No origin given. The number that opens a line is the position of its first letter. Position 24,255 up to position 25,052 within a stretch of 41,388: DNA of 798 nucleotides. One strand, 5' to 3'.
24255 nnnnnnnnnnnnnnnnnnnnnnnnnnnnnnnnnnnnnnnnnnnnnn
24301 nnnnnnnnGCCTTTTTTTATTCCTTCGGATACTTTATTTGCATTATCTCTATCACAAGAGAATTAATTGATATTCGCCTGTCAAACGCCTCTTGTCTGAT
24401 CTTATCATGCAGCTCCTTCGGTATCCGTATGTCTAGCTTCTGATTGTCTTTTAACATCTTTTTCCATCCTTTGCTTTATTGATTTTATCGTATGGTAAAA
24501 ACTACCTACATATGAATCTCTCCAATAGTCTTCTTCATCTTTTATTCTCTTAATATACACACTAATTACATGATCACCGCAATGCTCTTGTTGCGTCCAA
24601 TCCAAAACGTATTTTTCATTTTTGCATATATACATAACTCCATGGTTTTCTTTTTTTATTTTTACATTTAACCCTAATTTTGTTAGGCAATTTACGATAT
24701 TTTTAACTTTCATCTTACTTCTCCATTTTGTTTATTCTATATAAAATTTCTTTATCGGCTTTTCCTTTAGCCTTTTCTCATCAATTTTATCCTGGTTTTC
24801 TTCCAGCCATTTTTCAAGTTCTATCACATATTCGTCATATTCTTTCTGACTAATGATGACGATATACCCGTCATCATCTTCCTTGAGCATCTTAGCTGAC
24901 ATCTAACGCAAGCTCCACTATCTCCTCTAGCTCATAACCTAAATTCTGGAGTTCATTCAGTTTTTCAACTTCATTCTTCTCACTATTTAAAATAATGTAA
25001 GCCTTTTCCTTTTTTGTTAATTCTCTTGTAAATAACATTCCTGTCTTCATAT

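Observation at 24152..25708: Inverted three-gene cassette plus an HTH domain bracketed by 120-bp direct repeats that duplicate a zinc-ribbon coding module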

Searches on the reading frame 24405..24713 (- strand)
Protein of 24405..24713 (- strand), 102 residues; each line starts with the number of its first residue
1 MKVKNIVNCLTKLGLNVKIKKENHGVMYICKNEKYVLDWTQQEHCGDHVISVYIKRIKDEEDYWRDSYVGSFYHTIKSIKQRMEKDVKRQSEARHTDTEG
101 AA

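Call 7: search_protein_families(library=pfam, max_evalue=1, proteins=[window:24405-24713:-])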
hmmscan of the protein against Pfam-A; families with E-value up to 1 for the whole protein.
window:24405-24713:- (102 aa): 2 families
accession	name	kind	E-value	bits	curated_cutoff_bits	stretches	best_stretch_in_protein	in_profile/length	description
PF08565.17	CDC37_M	-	0.029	14.8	25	1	36-86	57-107/113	Cdc37 Hsp90 binding domain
PF01687.23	Flavokinase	-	0.047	14.4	19.6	1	6-63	53-103/124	Riboflavin kinase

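Call 8: search_protein_families(library=phrogs, max_evalue=1, proteins=[window:24405-24713:-])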
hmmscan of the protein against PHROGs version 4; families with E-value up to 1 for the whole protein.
window:24405-24713:- (102 aa): 0 families

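Call 21: search_protein_families(library=padloc, max_evalue=1, proteins=[window:24405-24713:-])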
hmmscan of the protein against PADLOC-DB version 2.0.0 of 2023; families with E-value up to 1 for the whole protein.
window:24405-24713:- (102 aa): 0 families

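Call 22: search_protein_families(library=ncbifam, max_evalue=1, proteins=[window:24405-24713:-])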
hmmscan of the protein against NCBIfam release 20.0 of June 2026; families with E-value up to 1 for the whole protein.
window:24405-24713:- (102 aa): 3 families
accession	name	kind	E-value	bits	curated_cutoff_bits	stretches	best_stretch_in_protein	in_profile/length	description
TIGR00021.1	rpiA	equivalog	0.014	14.8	126.4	1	3-47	138-182/218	ribose 5-phosphate isomerase A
TIGR04251.1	SCM_rSAM_ScmF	equivalog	0.065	12.6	400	1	3-90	70-149/353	SynChlorMet cassette radical SAM/SPASM protein ScmF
NF040845.1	lmo0850_fam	equivalog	0.079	12.7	27.5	1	1-19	4-22/34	Lmo0850 family protein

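Call 30: find_related_loci(query=window:24405-24713:-, collection=viral_contigs, flank=6000)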
Query window:24405-24713:- (102 aa) in viral_contigs; peptide patterns used: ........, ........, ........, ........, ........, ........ (x = any residue, [..] = any of these).
2 stretches matched a pattern, but none encodes a relative of the query by tblastn (E <= 1e-3).

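Call 31: search_protein_representatives(protein=window:24405-24713:-)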
Query: 102 residues. Proteins with E-value up to 0.001 (for the whole library): 16; up to 1e-10: 3; up to 1e-30: 0. The best 16 are listed.
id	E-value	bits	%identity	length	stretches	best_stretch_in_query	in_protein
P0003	2.0e-21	92.1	56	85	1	1-82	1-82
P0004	7.7e-14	67.8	36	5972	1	25-57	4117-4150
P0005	3.1e-13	65.9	46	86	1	1-83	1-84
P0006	1.4e-09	54.2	38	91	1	1-81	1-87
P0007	5.1e-09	52.3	39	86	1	1-84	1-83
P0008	1.7e-06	44.2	43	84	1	3-79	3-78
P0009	4.6e-06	42.9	34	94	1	1-81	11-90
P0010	9.5e-06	41.8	36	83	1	1-86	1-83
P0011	1.3e-05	41.4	39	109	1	1-85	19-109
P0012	7.4e-05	39.0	41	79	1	11-80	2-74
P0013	1.3e-04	38.2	34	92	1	1-83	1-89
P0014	2.8e-04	37.1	34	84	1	2-80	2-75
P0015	3.6e-04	36.8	34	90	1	1-86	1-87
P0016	3.7e-04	36.7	36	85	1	1-81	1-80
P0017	5.2e-04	36.3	27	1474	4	29-96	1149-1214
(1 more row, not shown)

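Call 34: find_encoding_contigs(protein=P0003, flank=8000)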
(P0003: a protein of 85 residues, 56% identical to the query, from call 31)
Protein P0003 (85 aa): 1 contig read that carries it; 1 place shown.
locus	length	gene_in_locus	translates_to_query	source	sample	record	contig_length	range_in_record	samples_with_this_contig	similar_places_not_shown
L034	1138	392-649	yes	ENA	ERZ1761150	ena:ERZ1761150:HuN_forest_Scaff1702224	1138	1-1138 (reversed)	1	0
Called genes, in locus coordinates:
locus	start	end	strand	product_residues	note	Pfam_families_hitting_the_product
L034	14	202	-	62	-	-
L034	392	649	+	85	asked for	-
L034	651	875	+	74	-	-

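Call 36: find_encoding_contigs(protein=P0005, flank=8000)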
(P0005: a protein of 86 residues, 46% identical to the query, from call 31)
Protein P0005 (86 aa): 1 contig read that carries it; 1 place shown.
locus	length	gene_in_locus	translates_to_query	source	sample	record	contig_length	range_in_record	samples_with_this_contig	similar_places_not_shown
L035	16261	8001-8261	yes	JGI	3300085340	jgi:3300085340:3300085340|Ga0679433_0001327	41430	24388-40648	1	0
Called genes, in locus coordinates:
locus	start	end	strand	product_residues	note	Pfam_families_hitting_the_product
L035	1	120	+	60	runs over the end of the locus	-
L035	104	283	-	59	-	-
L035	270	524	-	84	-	-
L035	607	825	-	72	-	-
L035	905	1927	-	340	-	PF05731:TROVE, PF25045:vWA_Ro60 (weak)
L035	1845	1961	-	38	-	-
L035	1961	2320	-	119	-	-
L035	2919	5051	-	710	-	PF16510:P22_portal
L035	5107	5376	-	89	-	-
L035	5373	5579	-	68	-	-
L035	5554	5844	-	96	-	-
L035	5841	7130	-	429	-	PF03237:Terminase_6N, PF17289:Terminase_6C, PF17288:Terminase_3C (weak)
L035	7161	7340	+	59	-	-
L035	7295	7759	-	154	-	-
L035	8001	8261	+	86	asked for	-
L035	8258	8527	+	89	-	-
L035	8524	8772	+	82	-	-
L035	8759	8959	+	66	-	-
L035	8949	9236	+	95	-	-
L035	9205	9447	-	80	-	PF04973:NMN_transporter (weak)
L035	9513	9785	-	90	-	-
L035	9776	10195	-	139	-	PF05866:RusA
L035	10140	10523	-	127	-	-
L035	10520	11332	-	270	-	PF13730:HTH_36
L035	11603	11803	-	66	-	-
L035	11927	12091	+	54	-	-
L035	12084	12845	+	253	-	-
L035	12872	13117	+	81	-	-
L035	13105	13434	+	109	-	-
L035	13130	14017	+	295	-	-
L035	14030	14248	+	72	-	-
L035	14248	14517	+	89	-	-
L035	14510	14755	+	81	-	-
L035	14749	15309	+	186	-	-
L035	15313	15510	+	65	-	PF25109:HAD_PNKP (weak)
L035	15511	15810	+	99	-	-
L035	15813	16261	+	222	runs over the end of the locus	PF00149:Metallophos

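Call 37: find_encoding_contigs(protein=P0006, flank=8000)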
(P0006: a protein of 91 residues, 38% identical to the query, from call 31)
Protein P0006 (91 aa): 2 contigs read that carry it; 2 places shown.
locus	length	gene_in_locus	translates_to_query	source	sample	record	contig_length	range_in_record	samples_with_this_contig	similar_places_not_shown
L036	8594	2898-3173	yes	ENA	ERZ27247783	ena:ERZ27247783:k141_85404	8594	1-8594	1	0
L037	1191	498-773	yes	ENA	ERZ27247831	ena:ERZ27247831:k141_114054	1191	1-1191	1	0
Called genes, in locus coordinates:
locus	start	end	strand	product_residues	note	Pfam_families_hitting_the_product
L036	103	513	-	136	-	PF02954:HTH_8 (weak)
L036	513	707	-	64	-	-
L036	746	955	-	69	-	-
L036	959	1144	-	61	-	-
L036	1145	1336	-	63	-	-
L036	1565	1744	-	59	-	-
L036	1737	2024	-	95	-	-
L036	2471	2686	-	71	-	PF15943:YdaS_toxin (weak)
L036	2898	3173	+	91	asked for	-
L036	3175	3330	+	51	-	-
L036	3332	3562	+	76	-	-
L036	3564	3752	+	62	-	-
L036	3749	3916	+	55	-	-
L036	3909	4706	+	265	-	-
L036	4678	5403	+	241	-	PF09588:YqaJ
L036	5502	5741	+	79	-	-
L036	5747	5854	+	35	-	-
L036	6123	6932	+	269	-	-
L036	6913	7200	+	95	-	-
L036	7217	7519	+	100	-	-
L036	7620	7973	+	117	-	-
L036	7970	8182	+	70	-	-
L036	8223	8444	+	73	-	-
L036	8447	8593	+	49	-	?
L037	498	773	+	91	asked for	-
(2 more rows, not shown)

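Call 39: predict_structure(alignment_id=A3)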
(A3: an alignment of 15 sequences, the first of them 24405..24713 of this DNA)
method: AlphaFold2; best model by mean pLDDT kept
length: 102 residues; sequences in the alignment: 15
mean_pLDDT: 86.8   pTM: 0.72
mean pLDDT of the five models: 86.8, 86.4, 86.2, 86.1, 84.9
residues with pLDDT >= 90: 68; 70-90: 17; 50-70: 16; < 50: 1
segments of 3 or more residues with pLDDT < 50: none
pLDDT, mean of each block of 10 residues (from residue 1): 96 96 93 94 90 93 84 96 74 58 54
secondary structure, 60 per line:
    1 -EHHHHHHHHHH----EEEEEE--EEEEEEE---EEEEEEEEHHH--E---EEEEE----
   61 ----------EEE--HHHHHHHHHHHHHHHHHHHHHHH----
elements in order: H3-12 E17-22 E25-31 E35-42 E52-56 E71-73 H76-98

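Call 43: fold_search(model_id=the predicted structure, library=pdb)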
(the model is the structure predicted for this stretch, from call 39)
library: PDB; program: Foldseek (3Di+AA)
matches with E <= 10: 530; with E <= 0.001: 0
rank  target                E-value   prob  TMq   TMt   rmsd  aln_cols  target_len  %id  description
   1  7ui9_a                4.9e-02  1.00  0.48  0.15   3.6        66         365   15  Core Mediator-PICearly (Copy A) (released 2023-02-15)
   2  8ceo_p                1.8e-01  0.94  0.45  0.22   5.8        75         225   16  Yeast RNA polymerase II transcription pre-initiation complex with core Mediator and the +1 nucleosome (released 2023-03-08)
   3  7ct1                  3.7e-01  0.18  0.28  0.14  11.9       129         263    7  Crystal structure of Snx27 FERM domain in complex with a DLF motif (released 2021-08-25)
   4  9eae_C                4.9e-01  0.38  0.37  0.32   7.9       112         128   10  Structure of Citrobacter BubCD(D104A)-BubB (released 2025-09-24)
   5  6szw_A                5.2e-01  0.18  0.32  0.21  18.8       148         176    9  Asymmetric complex of Factor XII and kininogen with gC1qR/C1QBP/P32 is governed by allostery (released 2020-07-22)
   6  3vpj_H                6.6e-01  0.47  0.33  0.24   5.8        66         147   14  crystal structure of type VI effector Tse1 from Pseudomonas aeruginosa in complex with immune protein Tsi1 (released 2012-06-27)
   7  7ycx_I                7.0e-01  0.51  0.33  0.07   4.1        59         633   20  The structure of INTAC-PEC complex (released 2023-03-15)
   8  7te3                  7.0e-01  0.11  0.25  0.17  17.0       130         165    9  Crystal Structure of a Double Loop Deletion Mutant in gC1qR/C1qBP/HABP-1 (released 2022-06-01)
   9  4fqb_B                7.9e-01  0.35  0.27  0.20   5.6        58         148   16  crystal structure of toxic effector Tse1 in complex with immune protein Tsi1 (released 2013-06-26)
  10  1nkg                  8.9e-01  0.66  0.33  0.07   3.8        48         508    4  Rhamnogalacturonan lyase from Aspergillus aculeatus (released 2004-05-25)
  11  8qqf_C                9.5e-01  0.15  0.31  0.28  11.1       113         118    9  TBC1D23 PH domain complexed with STX16 TLY motif (released 2024-04-10)
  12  3njx                  1.0e+00  0.63  0.33  0.07   3.8        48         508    4  Rhamnogalacturonan Lyase from Aspergillus aculeatus mutant H210A (released 2010-10-06)
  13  4fgi_H                1.0e+00  0.28  0.31  0.23   5.8        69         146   13  Structure of the effector - immunity system Tse1 / Tsi1 from Pseudomonas aeruginosa (released 2012-06-20)
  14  8vl3_MODEL_1_A        1.0e+00  0.14  0.27  0.27  13.6       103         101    9  Solution NMR structure of de novo designed protein F3 parent (released 2024-08-07)
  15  7cun_I                1.1e+00  0.28  0.33  0.07   6.6        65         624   14  The structure of human Integrator-PP2A complex (released 2020-11-25)
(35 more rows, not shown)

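Call 53: fold_search(model_id=the predicted structure, library=viral)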
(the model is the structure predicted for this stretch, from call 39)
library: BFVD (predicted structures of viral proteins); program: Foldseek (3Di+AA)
matches with E <= 10: 1318; with E <= 0.001: 0
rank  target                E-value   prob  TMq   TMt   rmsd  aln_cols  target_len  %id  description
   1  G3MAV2                9.1e-03  1.00  0.40  0.44   9.3        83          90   11  Gp572 [Bacillus phage G]
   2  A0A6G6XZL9            1.2e-02  0.99  0.42  0.40   7.2       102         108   13  Uncharacterized protein [Bifidobacterium phage BadAztec1]
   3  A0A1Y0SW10            1.6e-02  0.97  0.39  0.41   5.7        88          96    9  Uncharacterized protein [Pseudomonas phage Phabio]
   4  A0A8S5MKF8            1.8e-02  0.94  0.34  0.32  11.9        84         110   12  Uncharacterized protein [Siphoviridae sp. ctrpg19]
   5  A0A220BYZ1            1.9e-02  0.99  0.46  0.51   5.4        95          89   19  (no name in the UniProt tables at hand)
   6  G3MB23                2.1e-02  0.97  0.43  0.35   6.8       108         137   17  Gp643 [Bacillus phage G]
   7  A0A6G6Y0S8            2.4e-02  1.00  0.49  0.46   5.2        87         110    9  Uncharacterized protein [Bifidobacterium phage BadAargau2]
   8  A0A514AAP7            3.0e-02  0.99  0.45  0.48   5.2        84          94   13  Uncharacterized protein [Bacillus phage Karezi]
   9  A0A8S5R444            3.2e-02  0.98  0.45  0.50   6.2        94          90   11  Uncharacterized protein [Siphoviridae sp. ctcMb1]
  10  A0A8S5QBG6            3.4e-02  1.00  0.49  0.50   4.2        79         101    8  Uncharacterized protein [Siphoviridae sp. ctlQ13]
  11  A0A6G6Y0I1            3.4e-02  0.99  0.48  0.43   5.8       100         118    6  Uncharacterized protein [Bifidobacterium phage BadAargau2]
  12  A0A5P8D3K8            3.6e-02  0.95  0.37  0.40   6.5        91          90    8  (no name in the UniProt tables at hand)
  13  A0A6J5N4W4            3.8e-02  1.00  0.51  0.73   3.0        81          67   14  Uncharacterized protein [uncultured Caudovirales phage]
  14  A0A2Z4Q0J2            4.5e-02  0.99  0.51  0.29   8.3       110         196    6  Uncharacterized protein [Mycobacterium phage Erk16]
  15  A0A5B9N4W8            4.8e-02  0.41  0.26  0.31  12.7        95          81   13  Uncharacterized protein [Aeromonas phage 4L372D]
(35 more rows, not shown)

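Call 54: search_protein_families(library=pfam, max_evalue=0.1, proteins=[L035:8258-8527:+, L035:8524-8772:+, L035:8759-8959:+, L035:8949-9236:+, L036:3175-3330:+, L036:3332-3562:+, L036:3564-3752:+, L036:3749-3916:+, L034:642-875:+, L034:862-993:+])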
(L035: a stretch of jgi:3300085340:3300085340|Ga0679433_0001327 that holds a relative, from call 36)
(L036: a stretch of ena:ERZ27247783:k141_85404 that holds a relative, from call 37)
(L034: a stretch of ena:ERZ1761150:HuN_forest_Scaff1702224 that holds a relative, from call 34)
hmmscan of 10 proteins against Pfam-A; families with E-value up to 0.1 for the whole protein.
L035:8258-8527:+ (89 aa): 0 families

L035:8524-8772:+ (82 aa): 0 families

L035:8759-8959:+ (66 aa): 0 families

L035:8949-9236:+ (95 aa): 0 families

L036:3175-3330:+ (51 aa): 1 family
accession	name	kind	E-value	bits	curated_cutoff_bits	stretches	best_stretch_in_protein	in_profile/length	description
PF17981.7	ADD_ATRX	-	0.019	15.2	25.7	1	5-37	13-46/56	Cysteine Rich ADD domain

L036:3332-3562:+ (76 aa): 0 families

L036:3564-3752:+ (62 aa): 1 family
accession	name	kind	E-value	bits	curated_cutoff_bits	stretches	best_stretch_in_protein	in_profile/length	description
PF11090.14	Phage_T7_Gp13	-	0.022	15.6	25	1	12-54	22-64/86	Bacteriophage T7, probable scaffold protein Gp13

L036:3749-3916:+ (55 aa): 5 families
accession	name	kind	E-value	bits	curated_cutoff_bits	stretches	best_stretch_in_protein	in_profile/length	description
PF09766.14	FmiP_Thoc5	-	0.0086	15.8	29.4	1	5-51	110-157/362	Fms-interacting protein/Thoc5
PF17561.7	TssO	-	0.01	16.4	29.2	1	4-50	50-95/148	Type VI secretion system, TssO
PF10267.14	Tmemb_cc2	-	0.01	15.5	32.8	1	16-47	280-312/397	Predicted transmembrane and coiled-coil 2 protein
PF10226.14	CCDC85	-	0.07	13.2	23.8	1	13-53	104-144/192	CCDC85 family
PF18052.6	Rx_N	-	0.073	13.6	27.7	1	23-53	18-48/93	Rx N-terminal domain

L034:642-875:+ (77 aa): 0 families

L034:862-993:+ (43 aa): 4 families
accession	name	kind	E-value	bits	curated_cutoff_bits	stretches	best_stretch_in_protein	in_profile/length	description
PF12441.14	CopG_antitoxin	-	0.0029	18.8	28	1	2-40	40-78/79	CopG antitoxin of type II toxin-antitoxin system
PF03869.20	Arc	-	0.011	16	20.4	1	3-29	3-29/50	Arc-like DNA binding domain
PF19891.5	DUF6364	-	0.024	15.6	27.3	1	9-40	7-38/70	Family of unknown function (DUF6364)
PF05534.18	HicB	-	0.061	13.7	21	1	3-37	16-50/51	HicB family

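Call 61: search_dna_similar(query=window:24408-24713:-, collection=phages, mode=protein, max_evalue=0.01, max_rows=15)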
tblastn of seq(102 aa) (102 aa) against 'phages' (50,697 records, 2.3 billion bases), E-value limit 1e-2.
No match.

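Call 77: find_related_loci(query=A8, collection=genome_contigs, flank=6000)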
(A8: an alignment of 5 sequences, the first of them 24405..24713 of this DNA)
Query A8 (102 aa) in genome_contigs; peptide patterns used: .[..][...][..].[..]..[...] (x = any residue, [..] = any of these).
27 stretches matched a pattern, but none encodes a relative of the query by tblastn (E <= 1e-3).

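Call 78: find_related_loci(query=A8, collection=viral_contigs, flank=6000)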
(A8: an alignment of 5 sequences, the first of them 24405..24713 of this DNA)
Query A8 (102 aa) in viral_contigs; peptide patterns used: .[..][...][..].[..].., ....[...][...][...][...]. (x = any residue, [..] = any of these).
37 stretches matched a pattern, but none encodes a relative of the query by tblastn (E <= 1e-3).

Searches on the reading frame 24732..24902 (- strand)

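Call 7: search_protein_families(library=pfam, max_evalue=1, proteins=[window:24732-24902:-])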
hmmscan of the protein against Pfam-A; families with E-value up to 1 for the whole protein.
window:24732-24902:- (56 aa): 1 family
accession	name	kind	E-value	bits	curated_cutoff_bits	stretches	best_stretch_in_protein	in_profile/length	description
PF12923.12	RRP7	-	0.019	15.5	23.3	1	6-54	37-82/120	Ribosomal RNA-processing protein 7 (RRP7) C-terminal domain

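Call 8: search_protein_families(library=phrogs, max_evalue=1, proteins=[window:24732-24902:-])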
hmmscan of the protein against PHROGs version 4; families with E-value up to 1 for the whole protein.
window:24732-24902:- (56 aa): 1 family
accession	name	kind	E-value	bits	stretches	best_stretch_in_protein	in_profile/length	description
phrog_17870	-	unknown function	0.14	12.8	1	10-53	99-139/246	-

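Call 21: search_protein_families(library=padloc, max_evalue=1, proteins=[window:24732-24902:-])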
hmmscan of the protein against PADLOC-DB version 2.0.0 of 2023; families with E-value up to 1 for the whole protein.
window:24732-24902:- (56 aa): 0 families

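Call 22: search_protein_families(library=ncbifam, max_evalue=1, proteins=[window:24732-24902:-])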
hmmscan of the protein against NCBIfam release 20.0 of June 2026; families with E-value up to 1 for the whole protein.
window:24732-24902:- (56 aa): 0 families
